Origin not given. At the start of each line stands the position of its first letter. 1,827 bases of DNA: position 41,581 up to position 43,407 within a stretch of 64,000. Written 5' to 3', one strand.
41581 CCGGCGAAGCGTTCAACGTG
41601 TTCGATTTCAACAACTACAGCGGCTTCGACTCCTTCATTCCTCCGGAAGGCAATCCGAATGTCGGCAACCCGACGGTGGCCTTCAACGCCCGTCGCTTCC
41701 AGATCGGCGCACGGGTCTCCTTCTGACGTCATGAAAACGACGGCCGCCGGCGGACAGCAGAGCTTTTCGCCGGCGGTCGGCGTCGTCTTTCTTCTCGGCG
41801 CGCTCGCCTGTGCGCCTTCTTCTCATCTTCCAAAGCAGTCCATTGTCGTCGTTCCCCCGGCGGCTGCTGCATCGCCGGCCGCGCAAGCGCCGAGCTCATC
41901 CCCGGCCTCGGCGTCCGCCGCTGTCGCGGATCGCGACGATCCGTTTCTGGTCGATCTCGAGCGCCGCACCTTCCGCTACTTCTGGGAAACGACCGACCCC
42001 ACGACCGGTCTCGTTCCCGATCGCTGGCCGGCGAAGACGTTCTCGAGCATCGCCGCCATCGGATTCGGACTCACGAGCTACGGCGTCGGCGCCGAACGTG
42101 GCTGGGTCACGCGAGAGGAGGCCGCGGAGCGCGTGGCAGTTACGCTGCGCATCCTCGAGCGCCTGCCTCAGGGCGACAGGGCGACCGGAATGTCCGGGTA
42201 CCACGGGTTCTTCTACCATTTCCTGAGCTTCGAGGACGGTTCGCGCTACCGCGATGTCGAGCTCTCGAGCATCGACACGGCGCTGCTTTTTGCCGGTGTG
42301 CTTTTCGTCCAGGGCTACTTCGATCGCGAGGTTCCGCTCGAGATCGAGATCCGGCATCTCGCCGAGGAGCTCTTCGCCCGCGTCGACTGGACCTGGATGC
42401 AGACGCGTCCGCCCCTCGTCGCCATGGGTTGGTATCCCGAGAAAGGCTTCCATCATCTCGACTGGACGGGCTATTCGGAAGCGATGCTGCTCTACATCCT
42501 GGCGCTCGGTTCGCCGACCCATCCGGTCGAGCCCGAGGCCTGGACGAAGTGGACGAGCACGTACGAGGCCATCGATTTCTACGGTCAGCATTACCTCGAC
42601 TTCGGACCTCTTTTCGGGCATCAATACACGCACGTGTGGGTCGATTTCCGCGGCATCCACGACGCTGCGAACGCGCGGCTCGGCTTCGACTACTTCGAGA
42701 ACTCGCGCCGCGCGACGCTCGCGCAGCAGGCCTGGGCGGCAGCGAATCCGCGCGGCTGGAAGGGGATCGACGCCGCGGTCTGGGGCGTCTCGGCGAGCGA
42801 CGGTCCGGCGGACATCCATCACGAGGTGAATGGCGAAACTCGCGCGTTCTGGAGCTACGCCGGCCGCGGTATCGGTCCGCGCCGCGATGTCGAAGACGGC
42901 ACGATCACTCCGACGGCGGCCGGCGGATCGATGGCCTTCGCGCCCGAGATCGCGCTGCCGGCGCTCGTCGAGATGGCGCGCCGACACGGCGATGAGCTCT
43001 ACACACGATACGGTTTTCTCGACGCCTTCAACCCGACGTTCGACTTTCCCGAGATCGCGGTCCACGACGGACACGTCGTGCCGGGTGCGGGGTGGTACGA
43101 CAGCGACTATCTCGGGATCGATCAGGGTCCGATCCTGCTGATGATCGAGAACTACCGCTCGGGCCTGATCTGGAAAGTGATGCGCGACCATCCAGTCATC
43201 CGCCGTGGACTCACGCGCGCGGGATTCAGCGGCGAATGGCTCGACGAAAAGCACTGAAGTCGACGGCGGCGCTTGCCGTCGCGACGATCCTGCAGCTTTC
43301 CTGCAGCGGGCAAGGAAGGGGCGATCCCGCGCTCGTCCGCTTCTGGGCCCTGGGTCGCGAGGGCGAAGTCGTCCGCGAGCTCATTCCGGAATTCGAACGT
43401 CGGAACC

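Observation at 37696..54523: Hybrid TonB-receptor + ABC-importer beta-glucan utilisation locus (GH144-like, GH94 phosphorylase, GH1), candidate beta-1,2-glucan/sophoro-oligosaccharide pathway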

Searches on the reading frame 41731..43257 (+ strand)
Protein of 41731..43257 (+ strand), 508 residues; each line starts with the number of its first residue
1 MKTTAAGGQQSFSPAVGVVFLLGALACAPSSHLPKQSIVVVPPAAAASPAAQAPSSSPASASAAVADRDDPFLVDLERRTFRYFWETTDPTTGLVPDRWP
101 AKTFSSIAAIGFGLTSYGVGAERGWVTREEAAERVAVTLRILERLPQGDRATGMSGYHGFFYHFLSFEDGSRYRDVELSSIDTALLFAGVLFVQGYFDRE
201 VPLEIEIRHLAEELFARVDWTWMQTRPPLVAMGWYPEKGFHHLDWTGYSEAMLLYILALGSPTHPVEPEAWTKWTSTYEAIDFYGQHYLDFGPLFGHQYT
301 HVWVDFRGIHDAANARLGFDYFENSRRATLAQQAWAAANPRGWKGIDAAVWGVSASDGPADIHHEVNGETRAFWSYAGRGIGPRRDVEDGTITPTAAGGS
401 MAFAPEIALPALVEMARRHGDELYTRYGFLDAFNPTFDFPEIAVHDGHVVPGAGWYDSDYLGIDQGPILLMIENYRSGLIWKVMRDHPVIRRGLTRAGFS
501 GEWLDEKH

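Call 3: search_protein_families(library=pfam, proteins=[window:41731-43257:+])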
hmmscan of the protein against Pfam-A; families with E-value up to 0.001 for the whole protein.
window:41731-43257:+ (508 aa): 1 family
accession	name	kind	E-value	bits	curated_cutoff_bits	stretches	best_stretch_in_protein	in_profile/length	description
PF10091.15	Glycoamylase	-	5e-81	271.8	27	1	243-488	2-221/221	Putative glucoamylase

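Call 5: search_solved_structures(query=window:41731-43257:+, max_evalue=0.01)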
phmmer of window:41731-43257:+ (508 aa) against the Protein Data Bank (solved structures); distinct sequences matched with E-value up to 0.01: 8.
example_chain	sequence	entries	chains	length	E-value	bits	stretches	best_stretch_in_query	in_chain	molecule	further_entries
8xul_A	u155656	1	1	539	1.9e-164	551.4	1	70-505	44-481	XCC2207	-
4gl3_A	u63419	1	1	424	3.6e-61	210.6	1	68-505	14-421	putative glucoamylase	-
4qt9_A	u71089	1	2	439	4.5e-51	177.3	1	56-502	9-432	putative glucoamylase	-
5gzh_A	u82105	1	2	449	1.9e-48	168.6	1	52-507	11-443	Endo-beta-1,2-glucanase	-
5gzk_A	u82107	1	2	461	3e-48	168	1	50-504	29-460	Uncharacterized protein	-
3eu8_A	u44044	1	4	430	6.8e-48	166.8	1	54-500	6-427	putative glucoamylase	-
5z06_A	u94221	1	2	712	1.7e-43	152.3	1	57-496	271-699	BDI_3064 protein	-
8xuk_A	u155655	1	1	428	2e-06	30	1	83-254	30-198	H744_1c0222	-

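Call 8: search_protein_families(library=ncbifam, proteins=[window:41731-43257:+])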
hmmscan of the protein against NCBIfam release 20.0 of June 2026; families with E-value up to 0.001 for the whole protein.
window:41731-43257:+ (508 aa): 0 families

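Call 50: search_solved_structures(query=window:41731-43257:+, max_evalue=1e-40, show_alignments=5)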
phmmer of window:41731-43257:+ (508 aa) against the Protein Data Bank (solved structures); distinct sequences matched with E-value up to 1e-40: 7.
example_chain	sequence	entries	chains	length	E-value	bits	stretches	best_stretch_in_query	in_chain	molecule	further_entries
8xul_A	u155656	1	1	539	1.9e-164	551.4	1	70-505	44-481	XCC2207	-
4gl3_A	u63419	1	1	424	3.6e-61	210.6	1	68-505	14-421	putative glucoamylase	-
4qt9_A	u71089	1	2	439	4.5e-51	177.3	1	56-502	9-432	putative glucoamylase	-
5gzh_A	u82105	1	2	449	1.9e-48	168.6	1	52-507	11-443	Endo-beta-1,2-glucanase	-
5gzk_A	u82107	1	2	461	3e-48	168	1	50-504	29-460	Uncharacterized protein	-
3eu8_A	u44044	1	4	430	6.8e-48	166.8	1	54-500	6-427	putative glucoamylase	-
5z06_A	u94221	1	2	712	1.7e-43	152.3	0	57-496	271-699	BDI_3064 protein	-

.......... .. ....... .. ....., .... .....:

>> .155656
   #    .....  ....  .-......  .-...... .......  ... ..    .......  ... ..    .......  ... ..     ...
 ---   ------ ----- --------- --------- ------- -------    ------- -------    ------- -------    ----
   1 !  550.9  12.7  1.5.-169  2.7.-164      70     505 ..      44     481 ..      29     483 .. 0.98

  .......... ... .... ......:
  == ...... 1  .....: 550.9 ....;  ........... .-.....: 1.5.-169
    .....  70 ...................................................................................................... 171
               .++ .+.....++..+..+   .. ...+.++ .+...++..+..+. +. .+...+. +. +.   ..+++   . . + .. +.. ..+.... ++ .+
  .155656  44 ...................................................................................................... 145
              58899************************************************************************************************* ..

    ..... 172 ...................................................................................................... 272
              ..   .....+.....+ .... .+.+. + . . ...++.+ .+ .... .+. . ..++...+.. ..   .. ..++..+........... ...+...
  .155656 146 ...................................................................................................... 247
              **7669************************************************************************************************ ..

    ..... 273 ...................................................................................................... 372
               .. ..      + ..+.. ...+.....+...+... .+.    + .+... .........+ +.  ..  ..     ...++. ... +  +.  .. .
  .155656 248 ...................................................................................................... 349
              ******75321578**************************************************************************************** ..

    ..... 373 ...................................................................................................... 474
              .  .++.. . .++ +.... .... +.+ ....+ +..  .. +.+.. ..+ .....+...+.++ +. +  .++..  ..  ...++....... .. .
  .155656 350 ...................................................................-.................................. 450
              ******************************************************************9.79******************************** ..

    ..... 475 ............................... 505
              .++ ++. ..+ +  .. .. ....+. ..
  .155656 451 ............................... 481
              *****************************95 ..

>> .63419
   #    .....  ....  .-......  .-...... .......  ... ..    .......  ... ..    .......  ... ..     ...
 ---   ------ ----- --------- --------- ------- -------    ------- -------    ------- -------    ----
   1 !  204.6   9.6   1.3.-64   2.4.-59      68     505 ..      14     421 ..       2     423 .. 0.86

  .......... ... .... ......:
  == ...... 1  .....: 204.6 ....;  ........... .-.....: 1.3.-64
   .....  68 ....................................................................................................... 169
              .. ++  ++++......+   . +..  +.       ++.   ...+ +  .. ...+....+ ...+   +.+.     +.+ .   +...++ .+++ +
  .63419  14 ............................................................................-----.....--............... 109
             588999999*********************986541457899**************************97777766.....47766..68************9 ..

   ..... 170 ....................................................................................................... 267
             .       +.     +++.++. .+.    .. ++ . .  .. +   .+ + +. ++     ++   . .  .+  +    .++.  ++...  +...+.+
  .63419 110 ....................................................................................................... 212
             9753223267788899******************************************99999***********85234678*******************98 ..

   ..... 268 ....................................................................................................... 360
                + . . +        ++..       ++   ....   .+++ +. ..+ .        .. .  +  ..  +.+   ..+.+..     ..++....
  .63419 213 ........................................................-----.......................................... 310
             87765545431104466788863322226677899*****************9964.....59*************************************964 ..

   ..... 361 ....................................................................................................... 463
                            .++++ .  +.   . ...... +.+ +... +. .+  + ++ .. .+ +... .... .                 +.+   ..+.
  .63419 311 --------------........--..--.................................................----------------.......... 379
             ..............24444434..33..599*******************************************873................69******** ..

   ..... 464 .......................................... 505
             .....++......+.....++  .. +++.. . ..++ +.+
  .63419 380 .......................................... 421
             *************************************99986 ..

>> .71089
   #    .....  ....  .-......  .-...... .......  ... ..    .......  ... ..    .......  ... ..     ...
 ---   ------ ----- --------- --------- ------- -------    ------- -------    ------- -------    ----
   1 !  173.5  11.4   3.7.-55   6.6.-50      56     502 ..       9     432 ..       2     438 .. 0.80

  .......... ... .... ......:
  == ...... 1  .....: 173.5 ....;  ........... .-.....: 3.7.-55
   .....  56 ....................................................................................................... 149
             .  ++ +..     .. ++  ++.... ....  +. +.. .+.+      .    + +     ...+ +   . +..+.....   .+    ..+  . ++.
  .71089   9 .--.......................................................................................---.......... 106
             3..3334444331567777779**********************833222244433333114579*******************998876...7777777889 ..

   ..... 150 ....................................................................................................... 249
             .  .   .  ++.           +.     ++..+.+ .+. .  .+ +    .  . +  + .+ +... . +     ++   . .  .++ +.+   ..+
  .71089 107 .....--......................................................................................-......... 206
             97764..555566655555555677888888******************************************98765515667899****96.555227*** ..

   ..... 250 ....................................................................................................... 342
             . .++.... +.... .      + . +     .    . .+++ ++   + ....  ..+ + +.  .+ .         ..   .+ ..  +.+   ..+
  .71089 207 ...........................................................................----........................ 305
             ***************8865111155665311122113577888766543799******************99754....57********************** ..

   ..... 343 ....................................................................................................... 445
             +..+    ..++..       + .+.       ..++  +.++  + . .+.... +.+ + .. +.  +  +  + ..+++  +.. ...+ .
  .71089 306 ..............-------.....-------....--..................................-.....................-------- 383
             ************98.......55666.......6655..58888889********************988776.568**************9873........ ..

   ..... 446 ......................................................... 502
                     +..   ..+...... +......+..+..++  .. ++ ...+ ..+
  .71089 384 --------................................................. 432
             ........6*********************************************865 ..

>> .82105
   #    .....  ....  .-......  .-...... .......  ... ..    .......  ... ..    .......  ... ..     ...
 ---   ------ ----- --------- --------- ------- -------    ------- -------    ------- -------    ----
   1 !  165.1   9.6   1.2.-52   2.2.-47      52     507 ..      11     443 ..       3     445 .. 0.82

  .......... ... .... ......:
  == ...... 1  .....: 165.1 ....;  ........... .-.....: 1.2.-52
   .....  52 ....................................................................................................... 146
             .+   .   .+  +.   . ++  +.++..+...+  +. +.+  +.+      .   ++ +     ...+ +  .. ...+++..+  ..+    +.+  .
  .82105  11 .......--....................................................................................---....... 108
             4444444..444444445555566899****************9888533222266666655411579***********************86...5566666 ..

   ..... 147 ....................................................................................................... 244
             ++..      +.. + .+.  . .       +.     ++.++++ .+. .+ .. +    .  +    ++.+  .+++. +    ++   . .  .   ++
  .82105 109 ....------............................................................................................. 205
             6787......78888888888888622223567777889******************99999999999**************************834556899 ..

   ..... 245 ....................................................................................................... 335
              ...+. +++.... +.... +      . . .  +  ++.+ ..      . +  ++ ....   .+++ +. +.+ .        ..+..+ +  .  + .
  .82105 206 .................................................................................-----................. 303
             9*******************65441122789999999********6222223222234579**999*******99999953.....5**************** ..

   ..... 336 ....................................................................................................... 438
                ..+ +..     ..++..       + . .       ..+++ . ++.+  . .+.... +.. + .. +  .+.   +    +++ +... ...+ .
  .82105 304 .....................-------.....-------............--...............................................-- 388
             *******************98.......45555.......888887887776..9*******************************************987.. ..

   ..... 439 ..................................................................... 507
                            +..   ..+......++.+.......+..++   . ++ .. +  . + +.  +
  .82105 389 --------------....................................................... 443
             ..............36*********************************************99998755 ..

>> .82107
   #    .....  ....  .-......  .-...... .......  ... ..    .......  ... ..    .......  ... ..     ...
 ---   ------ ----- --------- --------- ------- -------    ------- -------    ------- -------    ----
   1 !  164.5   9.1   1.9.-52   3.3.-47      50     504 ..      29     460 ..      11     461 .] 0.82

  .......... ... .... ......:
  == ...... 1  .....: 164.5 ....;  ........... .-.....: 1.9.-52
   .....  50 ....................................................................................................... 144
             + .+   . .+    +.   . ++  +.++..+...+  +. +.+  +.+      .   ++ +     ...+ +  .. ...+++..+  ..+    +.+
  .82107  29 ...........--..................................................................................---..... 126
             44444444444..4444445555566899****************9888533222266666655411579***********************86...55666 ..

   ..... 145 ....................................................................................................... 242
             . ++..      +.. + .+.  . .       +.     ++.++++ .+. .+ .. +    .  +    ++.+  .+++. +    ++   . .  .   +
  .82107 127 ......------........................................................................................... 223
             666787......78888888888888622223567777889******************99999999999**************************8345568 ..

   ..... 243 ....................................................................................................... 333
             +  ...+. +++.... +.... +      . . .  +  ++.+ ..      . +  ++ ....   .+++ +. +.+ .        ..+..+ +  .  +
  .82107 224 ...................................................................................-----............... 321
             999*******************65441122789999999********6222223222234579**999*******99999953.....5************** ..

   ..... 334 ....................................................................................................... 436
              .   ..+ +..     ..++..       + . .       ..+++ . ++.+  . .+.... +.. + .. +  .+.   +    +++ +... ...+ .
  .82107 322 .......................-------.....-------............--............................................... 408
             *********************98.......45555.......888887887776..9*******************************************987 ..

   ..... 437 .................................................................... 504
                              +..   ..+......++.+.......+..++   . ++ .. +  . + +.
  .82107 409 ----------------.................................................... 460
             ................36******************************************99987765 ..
